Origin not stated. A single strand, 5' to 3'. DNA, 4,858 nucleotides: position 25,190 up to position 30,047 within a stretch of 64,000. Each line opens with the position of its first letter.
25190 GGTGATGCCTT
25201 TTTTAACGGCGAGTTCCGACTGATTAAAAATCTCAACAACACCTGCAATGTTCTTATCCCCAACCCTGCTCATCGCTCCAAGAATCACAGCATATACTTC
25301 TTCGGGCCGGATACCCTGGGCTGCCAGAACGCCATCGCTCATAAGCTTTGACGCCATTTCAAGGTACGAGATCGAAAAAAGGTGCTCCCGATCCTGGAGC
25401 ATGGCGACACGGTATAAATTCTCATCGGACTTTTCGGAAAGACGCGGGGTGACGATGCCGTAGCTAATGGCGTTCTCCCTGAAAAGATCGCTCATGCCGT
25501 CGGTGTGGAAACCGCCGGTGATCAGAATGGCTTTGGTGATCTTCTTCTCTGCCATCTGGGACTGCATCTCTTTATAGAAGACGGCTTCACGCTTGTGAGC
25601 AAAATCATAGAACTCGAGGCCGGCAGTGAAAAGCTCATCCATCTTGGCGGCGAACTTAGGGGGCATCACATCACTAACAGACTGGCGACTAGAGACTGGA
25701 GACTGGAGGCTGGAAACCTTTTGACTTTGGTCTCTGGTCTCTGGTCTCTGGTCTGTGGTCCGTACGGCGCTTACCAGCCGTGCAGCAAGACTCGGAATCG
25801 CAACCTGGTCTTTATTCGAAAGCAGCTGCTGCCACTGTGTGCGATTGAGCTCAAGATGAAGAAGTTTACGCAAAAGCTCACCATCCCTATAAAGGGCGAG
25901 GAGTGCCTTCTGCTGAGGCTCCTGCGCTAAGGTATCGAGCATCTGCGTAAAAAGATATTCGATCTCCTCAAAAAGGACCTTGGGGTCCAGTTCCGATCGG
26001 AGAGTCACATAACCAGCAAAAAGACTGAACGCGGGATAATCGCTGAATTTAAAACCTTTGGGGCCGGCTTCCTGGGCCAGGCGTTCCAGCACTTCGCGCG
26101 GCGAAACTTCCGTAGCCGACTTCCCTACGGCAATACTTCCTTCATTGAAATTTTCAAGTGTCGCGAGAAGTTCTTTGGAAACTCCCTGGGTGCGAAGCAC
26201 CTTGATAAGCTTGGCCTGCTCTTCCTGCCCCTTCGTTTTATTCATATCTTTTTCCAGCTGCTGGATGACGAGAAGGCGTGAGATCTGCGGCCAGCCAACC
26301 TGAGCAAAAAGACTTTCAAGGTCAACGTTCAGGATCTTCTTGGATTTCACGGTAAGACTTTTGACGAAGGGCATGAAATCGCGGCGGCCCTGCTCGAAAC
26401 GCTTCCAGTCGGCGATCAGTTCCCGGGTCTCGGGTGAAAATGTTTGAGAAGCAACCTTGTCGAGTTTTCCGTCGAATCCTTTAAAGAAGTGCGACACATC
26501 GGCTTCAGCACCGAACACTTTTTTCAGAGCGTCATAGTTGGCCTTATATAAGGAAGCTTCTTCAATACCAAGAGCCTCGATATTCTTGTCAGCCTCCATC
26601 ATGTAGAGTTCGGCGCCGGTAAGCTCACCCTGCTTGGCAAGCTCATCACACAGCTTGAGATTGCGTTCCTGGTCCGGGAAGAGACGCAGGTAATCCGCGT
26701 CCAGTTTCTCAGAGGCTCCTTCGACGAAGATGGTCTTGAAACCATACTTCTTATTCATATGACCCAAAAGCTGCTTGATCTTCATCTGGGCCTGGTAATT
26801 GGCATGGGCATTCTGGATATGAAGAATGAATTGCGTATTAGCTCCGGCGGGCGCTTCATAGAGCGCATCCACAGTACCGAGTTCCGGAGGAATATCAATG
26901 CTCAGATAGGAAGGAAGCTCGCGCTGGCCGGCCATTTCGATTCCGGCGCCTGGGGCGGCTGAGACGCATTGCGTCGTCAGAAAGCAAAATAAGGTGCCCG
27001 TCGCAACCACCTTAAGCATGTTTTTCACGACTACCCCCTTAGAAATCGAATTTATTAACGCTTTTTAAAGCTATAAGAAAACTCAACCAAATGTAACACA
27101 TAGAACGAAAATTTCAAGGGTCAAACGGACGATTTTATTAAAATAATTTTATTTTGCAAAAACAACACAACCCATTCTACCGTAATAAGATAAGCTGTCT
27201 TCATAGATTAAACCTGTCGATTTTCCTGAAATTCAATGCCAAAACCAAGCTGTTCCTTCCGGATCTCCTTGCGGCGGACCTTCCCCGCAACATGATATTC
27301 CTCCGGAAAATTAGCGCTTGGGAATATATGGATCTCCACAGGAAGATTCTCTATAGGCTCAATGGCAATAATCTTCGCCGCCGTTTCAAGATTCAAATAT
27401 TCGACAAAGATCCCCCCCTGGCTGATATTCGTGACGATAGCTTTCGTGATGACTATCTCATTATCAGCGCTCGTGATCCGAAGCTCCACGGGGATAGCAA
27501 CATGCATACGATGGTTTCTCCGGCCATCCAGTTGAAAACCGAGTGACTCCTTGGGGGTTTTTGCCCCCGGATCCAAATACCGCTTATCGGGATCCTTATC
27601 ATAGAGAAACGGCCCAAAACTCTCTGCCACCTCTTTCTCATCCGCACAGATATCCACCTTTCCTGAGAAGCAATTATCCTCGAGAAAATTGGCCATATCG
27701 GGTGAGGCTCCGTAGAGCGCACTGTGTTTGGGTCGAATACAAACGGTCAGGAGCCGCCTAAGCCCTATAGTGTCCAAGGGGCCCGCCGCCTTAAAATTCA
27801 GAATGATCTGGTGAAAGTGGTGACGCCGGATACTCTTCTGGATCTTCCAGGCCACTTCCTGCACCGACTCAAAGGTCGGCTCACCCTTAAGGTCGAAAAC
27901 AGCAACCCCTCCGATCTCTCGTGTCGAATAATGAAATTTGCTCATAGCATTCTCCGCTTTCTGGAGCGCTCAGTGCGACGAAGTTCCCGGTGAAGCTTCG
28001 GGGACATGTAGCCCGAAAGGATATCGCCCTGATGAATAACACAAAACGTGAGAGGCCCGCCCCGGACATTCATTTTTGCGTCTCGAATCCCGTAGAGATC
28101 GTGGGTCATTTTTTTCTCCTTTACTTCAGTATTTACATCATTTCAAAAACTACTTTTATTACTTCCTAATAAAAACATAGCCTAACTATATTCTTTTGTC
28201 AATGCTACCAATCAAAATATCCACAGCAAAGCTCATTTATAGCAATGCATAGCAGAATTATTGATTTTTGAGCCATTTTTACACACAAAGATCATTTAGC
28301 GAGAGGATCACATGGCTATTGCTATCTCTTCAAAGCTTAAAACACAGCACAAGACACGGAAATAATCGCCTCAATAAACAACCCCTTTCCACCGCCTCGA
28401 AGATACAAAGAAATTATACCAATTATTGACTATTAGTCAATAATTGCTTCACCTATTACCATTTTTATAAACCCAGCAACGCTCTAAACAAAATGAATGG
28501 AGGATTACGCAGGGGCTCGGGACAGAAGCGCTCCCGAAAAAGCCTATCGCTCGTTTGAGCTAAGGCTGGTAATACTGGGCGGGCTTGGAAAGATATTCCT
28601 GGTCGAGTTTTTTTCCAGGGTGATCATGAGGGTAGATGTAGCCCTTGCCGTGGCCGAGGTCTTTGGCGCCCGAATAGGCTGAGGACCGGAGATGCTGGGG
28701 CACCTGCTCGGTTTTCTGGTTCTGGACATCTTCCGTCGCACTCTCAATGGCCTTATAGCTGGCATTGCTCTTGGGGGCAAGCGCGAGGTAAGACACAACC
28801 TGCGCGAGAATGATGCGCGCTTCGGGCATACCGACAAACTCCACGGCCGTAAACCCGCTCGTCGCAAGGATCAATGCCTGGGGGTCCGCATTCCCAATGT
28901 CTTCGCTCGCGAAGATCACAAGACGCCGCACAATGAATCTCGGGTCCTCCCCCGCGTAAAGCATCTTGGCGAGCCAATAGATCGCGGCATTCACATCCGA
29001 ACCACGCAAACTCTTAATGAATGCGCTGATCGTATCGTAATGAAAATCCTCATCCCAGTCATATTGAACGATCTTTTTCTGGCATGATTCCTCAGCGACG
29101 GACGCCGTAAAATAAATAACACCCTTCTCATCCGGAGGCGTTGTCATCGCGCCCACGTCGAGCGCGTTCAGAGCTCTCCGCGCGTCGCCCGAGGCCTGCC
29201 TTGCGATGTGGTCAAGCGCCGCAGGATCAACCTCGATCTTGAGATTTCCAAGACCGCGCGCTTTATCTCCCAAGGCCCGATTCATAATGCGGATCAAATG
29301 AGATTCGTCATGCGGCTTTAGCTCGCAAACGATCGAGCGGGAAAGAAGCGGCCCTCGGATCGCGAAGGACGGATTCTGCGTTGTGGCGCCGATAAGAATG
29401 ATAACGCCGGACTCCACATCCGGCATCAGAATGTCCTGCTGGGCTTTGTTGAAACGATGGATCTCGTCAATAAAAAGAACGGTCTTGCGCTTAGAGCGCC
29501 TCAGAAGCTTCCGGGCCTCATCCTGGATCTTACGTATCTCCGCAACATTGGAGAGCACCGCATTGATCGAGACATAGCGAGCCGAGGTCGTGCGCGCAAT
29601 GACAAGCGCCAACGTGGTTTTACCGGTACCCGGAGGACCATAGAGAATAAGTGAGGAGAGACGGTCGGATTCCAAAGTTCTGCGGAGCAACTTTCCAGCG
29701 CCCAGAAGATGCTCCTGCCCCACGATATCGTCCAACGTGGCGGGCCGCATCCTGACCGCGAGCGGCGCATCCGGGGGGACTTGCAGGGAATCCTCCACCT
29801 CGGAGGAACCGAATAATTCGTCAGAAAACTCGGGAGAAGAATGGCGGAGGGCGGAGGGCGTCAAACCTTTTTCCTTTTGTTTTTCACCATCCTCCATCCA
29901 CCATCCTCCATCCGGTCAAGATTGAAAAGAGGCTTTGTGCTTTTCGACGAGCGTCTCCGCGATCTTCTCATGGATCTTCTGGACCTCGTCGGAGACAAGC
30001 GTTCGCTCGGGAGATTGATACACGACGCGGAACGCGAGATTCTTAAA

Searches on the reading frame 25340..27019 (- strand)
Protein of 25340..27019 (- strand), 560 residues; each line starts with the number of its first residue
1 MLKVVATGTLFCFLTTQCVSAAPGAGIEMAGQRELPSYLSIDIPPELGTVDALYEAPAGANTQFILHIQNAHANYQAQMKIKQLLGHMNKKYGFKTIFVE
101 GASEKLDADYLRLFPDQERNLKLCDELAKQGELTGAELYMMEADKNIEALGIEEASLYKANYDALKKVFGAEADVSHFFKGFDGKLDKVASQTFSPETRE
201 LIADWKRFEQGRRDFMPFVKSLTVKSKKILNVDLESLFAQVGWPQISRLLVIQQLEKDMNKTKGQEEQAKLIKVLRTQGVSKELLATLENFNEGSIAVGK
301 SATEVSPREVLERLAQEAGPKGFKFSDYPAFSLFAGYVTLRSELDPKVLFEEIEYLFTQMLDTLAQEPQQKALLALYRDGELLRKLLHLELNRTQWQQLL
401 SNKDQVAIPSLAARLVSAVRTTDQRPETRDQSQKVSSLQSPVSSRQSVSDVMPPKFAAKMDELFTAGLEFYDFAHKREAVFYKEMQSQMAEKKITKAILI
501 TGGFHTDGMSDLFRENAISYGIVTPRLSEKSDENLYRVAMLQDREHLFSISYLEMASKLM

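Call 26: find_related_loci(query=window:25340-27019:-, collection=genome_contigs, flank=10000)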
Query seq(560 aa) (560 aa) in genome_contigs; peptide patterns used: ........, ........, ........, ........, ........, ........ (x = any residue, [..] = any of these).
92 stretches matched a pattern; 17 encode a relative of the query (tblastn E <= 1e-3); 17 distinct loci.
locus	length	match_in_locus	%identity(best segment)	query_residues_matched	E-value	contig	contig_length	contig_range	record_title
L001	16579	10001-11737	81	2-558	0e+0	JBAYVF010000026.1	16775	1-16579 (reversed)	MAG: Candidatus Omnitrophota bacterium isolate SO_2016_LW3_53 scaffold04895_LW162_2016, whole genome shotgun sequence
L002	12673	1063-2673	83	2-556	0e+0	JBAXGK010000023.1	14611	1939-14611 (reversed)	MAG: Candidatus Omnitrophota bacterium isolate ELA295 MAG295_23, whole genome shotgun sequence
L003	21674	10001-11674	77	2-559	0e+0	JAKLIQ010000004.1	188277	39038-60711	MAG: Candidatus Omnitrophota bacterium isolate RA.bin90 RA.bin90_4, whole genome shotgun sequence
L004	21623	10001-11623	79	2-560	0e+0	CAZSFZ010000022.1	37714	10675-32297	MAG TPA_asm: uncultured bacterium isolate binchicken_co117_453 genome assembly, contig: NODE_2106_length_37714_cov_23.28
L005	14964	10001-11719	76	2-560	0e+0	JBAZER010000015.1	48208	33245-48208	MAG: Candidatus Omnitrophota bacterium isolate SO_2017_LW3_130 NODE_1578_length_48208_cov_1.676920_LW162_2017, whole gen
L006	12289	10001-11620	78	2-559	0e+0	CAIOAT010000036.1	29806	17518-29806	MAG: Candidatus Omnitrophica bacterium isolate AM-2014-D6_bin-627 genome assembly, contig: bin-627:36/50, whole genome s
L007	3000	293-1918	76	1-560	0e+0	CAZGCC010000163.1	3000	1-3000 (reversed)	MAG TPA_asm: uncultured bacterium isolate binchicken_co113_1 genome assembly, contig: NODE_39534_length_3000_cov_4.49100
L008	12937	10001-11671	74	2-554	0e+0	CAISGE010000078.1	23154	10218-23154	MAG: Candidatus Omnitrophica bacterium isolate AM-lipid-02-D9_bin-1187 genome assembly, contig: bin-1187:78/80, whole ge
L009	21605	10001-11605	71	2-554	0e+0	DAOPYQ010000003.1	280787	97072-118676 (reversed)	MAG TPA_asm: Candidatus Omnitrophota bacterium isolate AMR_MDS_1310 NODE_7_length_280787_cov_7.844777, whole genome shot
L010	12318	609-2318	67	2-560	0e+0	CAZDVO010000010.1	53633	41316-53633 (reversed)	MAG TPA_asm: uncultured bacterium isolate binchicken_co117_427 genome assembly, contig: NODE_1124_length_53633_cov_8.415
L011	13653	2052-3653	72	9-560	0e+0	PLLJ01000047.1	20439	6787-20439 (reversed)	MAG: Candidatus Omnitrophota bacterium isolate fen_1321 73.20120800_E3X.43_contig_122, whole genome shotgun sequence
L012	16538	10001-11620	69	2-554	0e+0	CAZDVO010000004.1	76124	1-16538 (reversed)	MAG TPA_asm: uncultured bacterium isolate binchicken_co117_427 genome assembly, contig: NODE_588_length_76124_cov_7.4380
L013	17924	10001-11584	70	14-559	0e+0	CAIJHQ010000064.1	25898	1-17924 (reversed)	MAG: Candidatus Omnitrophica bacterium isolate AM-sed-core1-D1_bin-136 genome assembly, contig: bin-136:64/68, whole gen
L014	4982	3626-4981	81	2-424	0e+0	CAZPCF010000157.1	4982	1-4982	MAG TPA_asm: uncultured bacterium isolate SRP178699_co1_136 genome assembly, contig: NODE_25312_length_4982_cov_3.812868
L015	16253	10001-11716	75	2-560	0e+0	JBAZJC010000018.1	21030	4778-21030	MAG: Candidatus Omnitrophota bacterium isolate SO_2017_LW4_11 scaffold_5063_c1_LW137-91_2017, whole genome shotgun seque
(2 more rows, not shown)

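Call 28: predict_structure(alignment_id=A1)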
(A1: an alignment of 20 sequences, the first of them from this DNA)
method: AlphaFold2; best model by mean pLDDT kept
length: 560 residues; sequences in the alignment: 20
mean_pLDDT: 84.1   pTM: 0.77
mean pLDDT of the five models: 84.1, 83.2, 82.6, 81.0, 79.6
residues with pLDDT >= 90: 335; 70-90: 130; 50-70: 51; < 50: 44
segments of 3 or more residues with pLDDT < 50: 20-38, 295-303, 435-444
pLDDT, mean of each block of 10 residues (from residue 1): 73 60 34 37 82 80 91 91 96 94 87 89 91 92 93 94 94 93 92 94 91 90 96 90 92 92 94 93 87 54 67 92 93 93 84 93 93 93 95 92 94 89 62 49 54 85 97 96 96 95 92 93 83 81 60 51
secondary structure, 60 per line:
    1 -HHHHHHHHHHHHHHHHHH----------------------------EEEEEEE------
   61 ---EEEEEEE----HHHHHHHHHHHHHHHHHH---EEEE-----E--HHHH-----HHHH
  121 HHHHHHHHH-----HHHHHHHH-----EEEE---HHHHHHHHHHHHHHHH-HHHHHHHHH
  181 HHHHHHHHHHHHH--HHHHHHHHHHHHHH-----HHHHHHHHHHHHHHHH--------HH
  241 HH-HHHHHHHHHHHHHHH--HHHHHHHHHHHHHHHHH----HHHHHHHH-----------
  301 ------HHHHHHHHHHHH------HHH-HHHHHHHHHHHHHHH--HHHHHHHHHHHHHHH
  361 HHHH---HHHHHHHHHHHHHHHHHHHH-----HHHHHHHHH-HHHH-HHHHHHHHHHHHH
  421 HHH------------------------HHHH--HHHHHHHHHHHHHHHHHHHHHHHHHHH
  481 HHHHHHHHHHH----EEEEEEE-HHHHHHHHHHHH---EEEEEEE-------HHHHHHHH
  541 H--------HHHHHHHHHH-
elements in order: H2-19 E48-54 E64-70 H75-92 E96-99 H108-111 H117-129 H135-142 E148-151 H155-170 H172-193 H196-209 H215-230 H239-242 H244-258 H261-277 H282-289 H307-318 H329-343 H346-364 H368-387 H393-401 H403-406 H408-423 H448-451 H454-491 E496-502 H504-515 E519-525 H533-541 H550-559

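Call 33: fold_search(model_id=the predicted structure, library=pdb)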
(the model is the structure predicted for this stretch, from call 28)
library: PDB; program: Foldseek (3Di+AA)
matches with E <= 10: 200; with E <= 0.001: 0
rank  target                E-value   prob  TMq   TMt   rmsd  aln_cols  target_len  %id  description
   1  9e5c_6c               2.6e-01  0.06  0.07  0.02  54.4       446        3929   11  Cryo-EM structure of 96 nm repeat of microtubule doublet from T. brucei flagellum (released 2025-03-12)
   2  9tvu_b                3.2e-01  0.07  0.10  0.09  39.2       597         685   13  Structure of the Chlamydomonas reinhardtii chlororibosome (released 2026-02-18)
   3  8ptk_e                5.0e-01  0.06  0.10  0.02  53.5       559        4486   12  Composite structure of Dynein-Dynactin-JIP3-LIS1 (released 2024-03-27)
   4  8wjo_B                7.0e-01  0.09  0.10  0.16  40.9       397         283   12  Cryo-EM structure of 8-subunit Smc5/6 arm region (released 2024-06-26)
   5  8bwy_B                8.0e-01  0.10  0.12  0.03  36.6       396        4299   12  In situ outer dynein arm from Chlamydomonas reinhardtii in a pre-power stroke state (released 2023-05-10)
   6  9ix4_B                9.6e-01  0.06  0.12  0.07  26.0       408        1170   13  Cryo-EM structure of Lactobacillus casei DdmD dimer bound with DNA (released 2025-01-01)
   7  2wcd_A                1.0e+00  0.12  0.11  0.17  21.9       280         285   12  Crystal structure of the assembled cytolysin A pore (released 2009-05-05)
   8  6zyw_B                1.1e+00  0.08  0.12  0.03  38.6       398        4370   10  Outer Dynein Arm-Shulin complex - overall structure (Tetrahymena thermophila) (released 2021-01-20)
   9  9cpc_3F               1.1e+00  0.06  0.09  0.12  43.1       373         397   14  Atomic model of porcine brain ventricles cilia doublet microtubule (48-nm periodicity) (released 2024-10-23)
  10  8glv_Kg               1.2e+00  0.02  0.07  0.02  67.0       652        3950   10  96-nm repeat unit of doublet microtubules from Chlamydomonas reinhardtii flagella (released 2023-05-31)
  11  8to0_Gc               1.3e+00  0.06  0.11  0.17  47.4       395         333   15  48-nm repeating structure of doublets from mouse sperm flagella (released 2023-11-01)
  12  9cpc_3E               1.3e+00  0.04  0.08  0.10  44.5       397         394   12  Atomic model of porcine brain ventricles cilia doublet microtubule (48-nm periodicity) (released 2024-10-23)
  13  8to0_l                1.5e+00  0.06  0.11  0.13  41.1       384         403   12  48-nm repeating structure of doublets from mouse sperm flagella (released 2023-11-01)
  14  8snb_1E               1.5e+00  0.03  0.07  0.09  36.5       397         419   11  atomic model of sea urchin sperm doublet microtubule (48-nm periodicity) (released 2023-06-28)
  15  8j07_8M               1.5e+00  0.04  0.09  0.12  39.3       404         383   11  96nm repeat of human respiratory doublet microtubule and associated axonemal complexes (released 2023-07-26)
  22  3b55                  1.9e+00  0.09  0.10  0.13  17.0       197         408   11  Crystal structure of the Q81BN2_BACCR protein from Bacillus cereus. NESG target BcR135 (released 2007-11-06)
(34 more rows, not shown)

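Call 34: search_protein_families(library=pfam, proteins=[window:25348-27019:-], max_evalue=5)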
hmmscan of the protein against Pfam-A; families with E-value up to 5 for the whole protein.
window:25348-27019:- (557 aa): 1 family
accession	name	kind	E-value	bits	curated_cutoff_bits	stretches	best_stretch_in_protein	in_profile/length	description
PF24561.1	TRAPPC8_C_arth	-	0.1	13.3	27.8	1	416-487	73-144/196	TRAPPC8, C-terminal, arthropods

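Call 35: search_solved_structures(query=A1, max_evalue=10, show_alignments=3)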
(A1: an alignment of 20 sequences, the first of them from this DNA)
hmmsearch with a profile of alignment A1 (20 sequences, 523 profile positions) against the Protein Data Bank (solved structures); distinct sequences matched with E-value up to 10: 4.
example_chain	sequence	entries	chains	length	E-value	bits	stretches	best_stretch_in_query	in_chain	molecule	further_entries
6bv7_A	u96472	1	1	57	0.064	15.2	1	248-291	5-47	Sodium/calcium exchanger 1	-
8jp0_A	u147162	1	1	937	0.15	13.9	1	244-301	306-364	Sodium/calcium exchanger 1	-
8sgi_A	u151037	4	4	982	0.2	13.5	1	244-301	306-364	Sodium/calcium exchanger 1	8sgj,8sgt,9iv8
8g4k_A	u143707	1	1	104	0.29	13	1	281-376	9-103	5HCS_TGFBR2_1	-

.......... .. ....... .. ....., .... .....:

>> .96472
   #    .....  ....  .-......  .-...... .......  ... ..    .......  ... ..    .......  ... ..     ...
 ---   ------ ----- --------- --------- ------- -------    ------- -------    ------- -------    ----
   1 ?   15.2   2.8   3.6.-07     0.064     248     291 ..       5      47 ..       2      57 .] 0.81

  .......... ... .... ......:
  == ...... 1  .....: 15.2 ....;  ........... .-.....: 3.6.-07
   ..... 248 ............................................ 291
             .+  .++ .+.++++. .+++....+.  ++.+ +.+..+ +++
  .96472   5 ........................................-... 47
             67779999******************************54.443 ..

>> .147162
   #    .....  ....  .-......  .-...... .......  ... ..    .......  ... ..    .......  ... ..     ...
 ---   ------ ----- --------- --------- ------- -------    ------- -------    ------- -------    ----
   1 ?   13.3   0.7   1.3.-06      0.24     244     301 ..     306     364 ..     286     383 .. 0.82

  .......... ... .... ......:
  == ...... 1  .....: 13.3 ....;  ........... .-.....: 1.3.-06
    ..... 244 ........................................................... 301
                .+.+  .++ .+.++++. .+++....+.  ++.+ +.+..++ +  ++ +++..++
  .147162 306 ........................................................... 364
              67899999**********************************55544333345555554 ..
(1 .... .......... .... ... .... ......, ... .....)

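Call 37: search_protein_families(library=pfam, alignment_id=A1, max_evalue=10)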
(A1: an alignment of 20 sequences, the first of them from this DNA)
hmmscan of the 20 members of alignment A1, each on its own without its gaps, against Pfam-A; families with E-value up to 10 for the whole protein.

A. member 1, seq(560 aa): 1 family
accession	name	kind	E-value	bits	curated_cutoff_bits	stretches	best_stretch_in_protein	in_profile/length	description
PF24561.1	TRAPPC8_C_arth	-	0.1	13.3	27.8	1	416-487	73-144/196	TRAPPC8, C-terminal, arthropods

B. families by the number of members that match (of 20 scanned): 30 families (the first 25 are shown)
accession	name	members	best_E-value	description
PF08349.16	DUF1722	3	0.00099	Protein of unknown function (DUF1722)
PF04187.18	Cofac_haem_bdg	3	0.081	Haem-binding uptake, Tiki superfamily, ChaN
PF23202.1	PAH_ZNF598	2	0.012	ZNF598 PAH domain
PF13786.12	DUF4179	2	0.055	Domain of unknown function (DUF4179)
PF23916.1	TIM-barrel_EndoS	1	0.00056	Endo-beta-N-acetylglucosaminidase EndoS TIM-barrel domain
PF11300.13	DUF3102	1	0.0056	Protein of unknown function (DUF3102)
PF09763.15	Sec3_CC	1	0.0063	Exocyst complex component Sec3, coiled-coil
PF01113.26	DapB_N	1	0.0093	Dihydrodipicolinate reductase, N-terminus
PF01963.22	TraB_PrgY_gumN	1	0.018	TraB/PrgY/gumN family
PF24073.1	DUF7365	1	0.022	Coiled-coil region of unknown function (DUF7365)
PF08311.18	Mad3_BUB1_I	1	0.023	Mad3/BUB1 homology region 1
PF18185.7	STALD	1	0.028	Sir2- and TIR-associating SLOG family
PF01497.23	Peripla_BP_2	1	0.036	Periplasmic binding protein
PF20648.2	DUF6809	1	0.045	Family of unknown function (DUF6809)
PF20316.5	DUF6612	1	0.053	Family of unknown function (DUF6612)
PF18950.5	DUF5694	1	0.075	Family of unknown function (DUF5694)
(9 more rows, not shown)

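Call 80: search_protein_representatives(alignment_id=A1)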
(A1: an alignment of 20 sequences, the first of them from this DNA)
Query: 20 sequences, 523 profile positions. Proteins with E-value up to 0.001 (for the whole library): 10351; up to 1e-10: 9192; up to 1e-30: 7310. The best 150 are listed.
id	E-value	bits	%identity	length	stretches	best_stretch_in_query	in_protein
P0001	8.8e-186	635.1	-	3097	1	9-521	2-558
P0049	4.0e-185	632.9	-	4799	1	5-520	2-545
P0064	5.5e-180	616.0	-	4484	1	1-519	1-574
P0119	3.1e-178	610.2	-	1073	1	5-519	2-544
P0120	7.5e-176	602.3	-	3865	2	1-519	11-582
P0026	4.9e-174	596.3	-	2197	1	6-521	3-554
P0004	4.9e-174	596.3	-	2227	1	5-519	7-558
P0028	1.3e-173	594.9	-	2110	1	5-520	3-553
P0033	1.4e-173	594.8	-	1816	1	1-519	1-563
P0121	2.5e-173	594.0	-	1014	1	6-521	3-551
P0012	6.9e-173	592.6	-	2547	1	6-520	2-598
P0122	8.6e-173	592.2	-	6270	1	5-520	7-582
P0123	1.5e-172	591.5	-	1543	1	6-521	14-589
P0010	1.9e-172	591.1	-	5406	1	6-519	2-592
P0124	4.0e-172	590.0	-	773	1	6-519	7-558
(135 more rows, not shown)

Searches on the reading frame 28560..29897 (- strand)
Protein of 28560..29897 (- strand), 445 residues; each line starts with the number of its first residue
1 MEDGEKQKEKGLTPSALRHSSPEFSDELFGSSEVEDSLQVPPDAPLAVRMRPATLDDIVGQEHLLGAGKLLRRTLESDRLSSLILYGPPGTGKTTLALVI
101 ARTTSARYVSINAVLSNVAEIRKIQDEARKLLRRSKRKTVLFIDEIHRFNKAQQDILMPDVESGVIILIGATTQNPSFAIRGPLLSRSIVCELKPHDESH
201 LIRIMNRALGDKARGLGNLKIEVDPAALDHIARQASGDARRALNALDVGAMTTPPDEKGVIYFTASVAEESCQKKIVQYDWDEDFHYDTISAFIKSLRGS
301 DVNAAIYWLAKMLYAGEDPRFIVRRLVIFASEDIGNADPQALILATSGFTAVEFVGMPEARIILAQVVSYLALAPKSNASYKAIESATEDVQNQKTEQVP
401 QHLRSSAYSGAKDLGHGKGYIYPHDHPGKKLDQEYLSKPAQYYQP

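Call 10: search_protein_families(library=pfam, proteins=[window:28560-29897:-], max_evalue=0.001)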
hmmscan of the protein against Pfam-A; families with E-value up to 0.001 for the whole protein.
window:28560-29897:- (445 aa): 19 families
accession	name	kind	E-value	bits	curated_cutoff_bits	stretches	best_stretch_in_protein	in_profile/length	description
PF12002.13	MgsA_C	-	2e-62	210.4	27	1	299-445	1-150/167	MgsA AAA+ ATPase C terminal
PF16193.11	AAA_assoc_2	-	6.1e-24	84.5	34.3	1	218-298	2-81/81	AAA C-terminal domain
PF05496.18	RuvB_N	-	4.3e-16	59.5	27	1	50-173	1-121/159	Holliday junction DNA helicase RuvB P-loop domain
PF00004.35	AAA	-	2.1e-15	57.7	21.2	1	83-185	1-119/131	ATPase family associated with various cellular activities (AAA)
PF07728.20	AAA_5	-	1.6e-08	35.1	22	1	83-162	2-91/139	AAA domain (dynein-related subfamily)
PF13191.12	AAA_16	-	4.4e-08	34.2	32.6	1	71-107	16-51/167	AAA ATPase domain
PF13173.12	AAA_14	-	7.4e-08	32.9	27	1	83-177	5-104/129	AAA domain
PF13604.12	AAA_30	-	1.5e-06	28.6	27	1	71-178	10-131/191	AAA domain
PF20720.3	nSTAND3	-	6.3e-06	26.4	27.2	1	81-145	18-73/155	Novel STAND NTPase 3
PF13401.12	AAA_22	-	1e-05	26.3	27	0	82-113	7-41/130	AAA domain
PF01078.27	Mg_chelatase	-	1.1e-05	25.3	20.3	0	82-102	24-44/207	Magnesium chelatase, subunit ChlI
PF01695.23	IstB_IS21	-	3.2e-05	24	24.1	1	80-153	92-171/238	IstB-like ATP binding protein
PF06068.19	TIP49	-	4.2e-05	23.3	23.8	1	56-124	24-96/347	TIP49 P-loop domain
PF13481.12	AAA_25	-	0.00015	21.9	27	1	82-141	35-104/195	AAA domain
PF25199.1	nSTAND_NTPase5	-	0.00016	21.9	34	1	72-157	33-116/145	Novel STAND NTPase 5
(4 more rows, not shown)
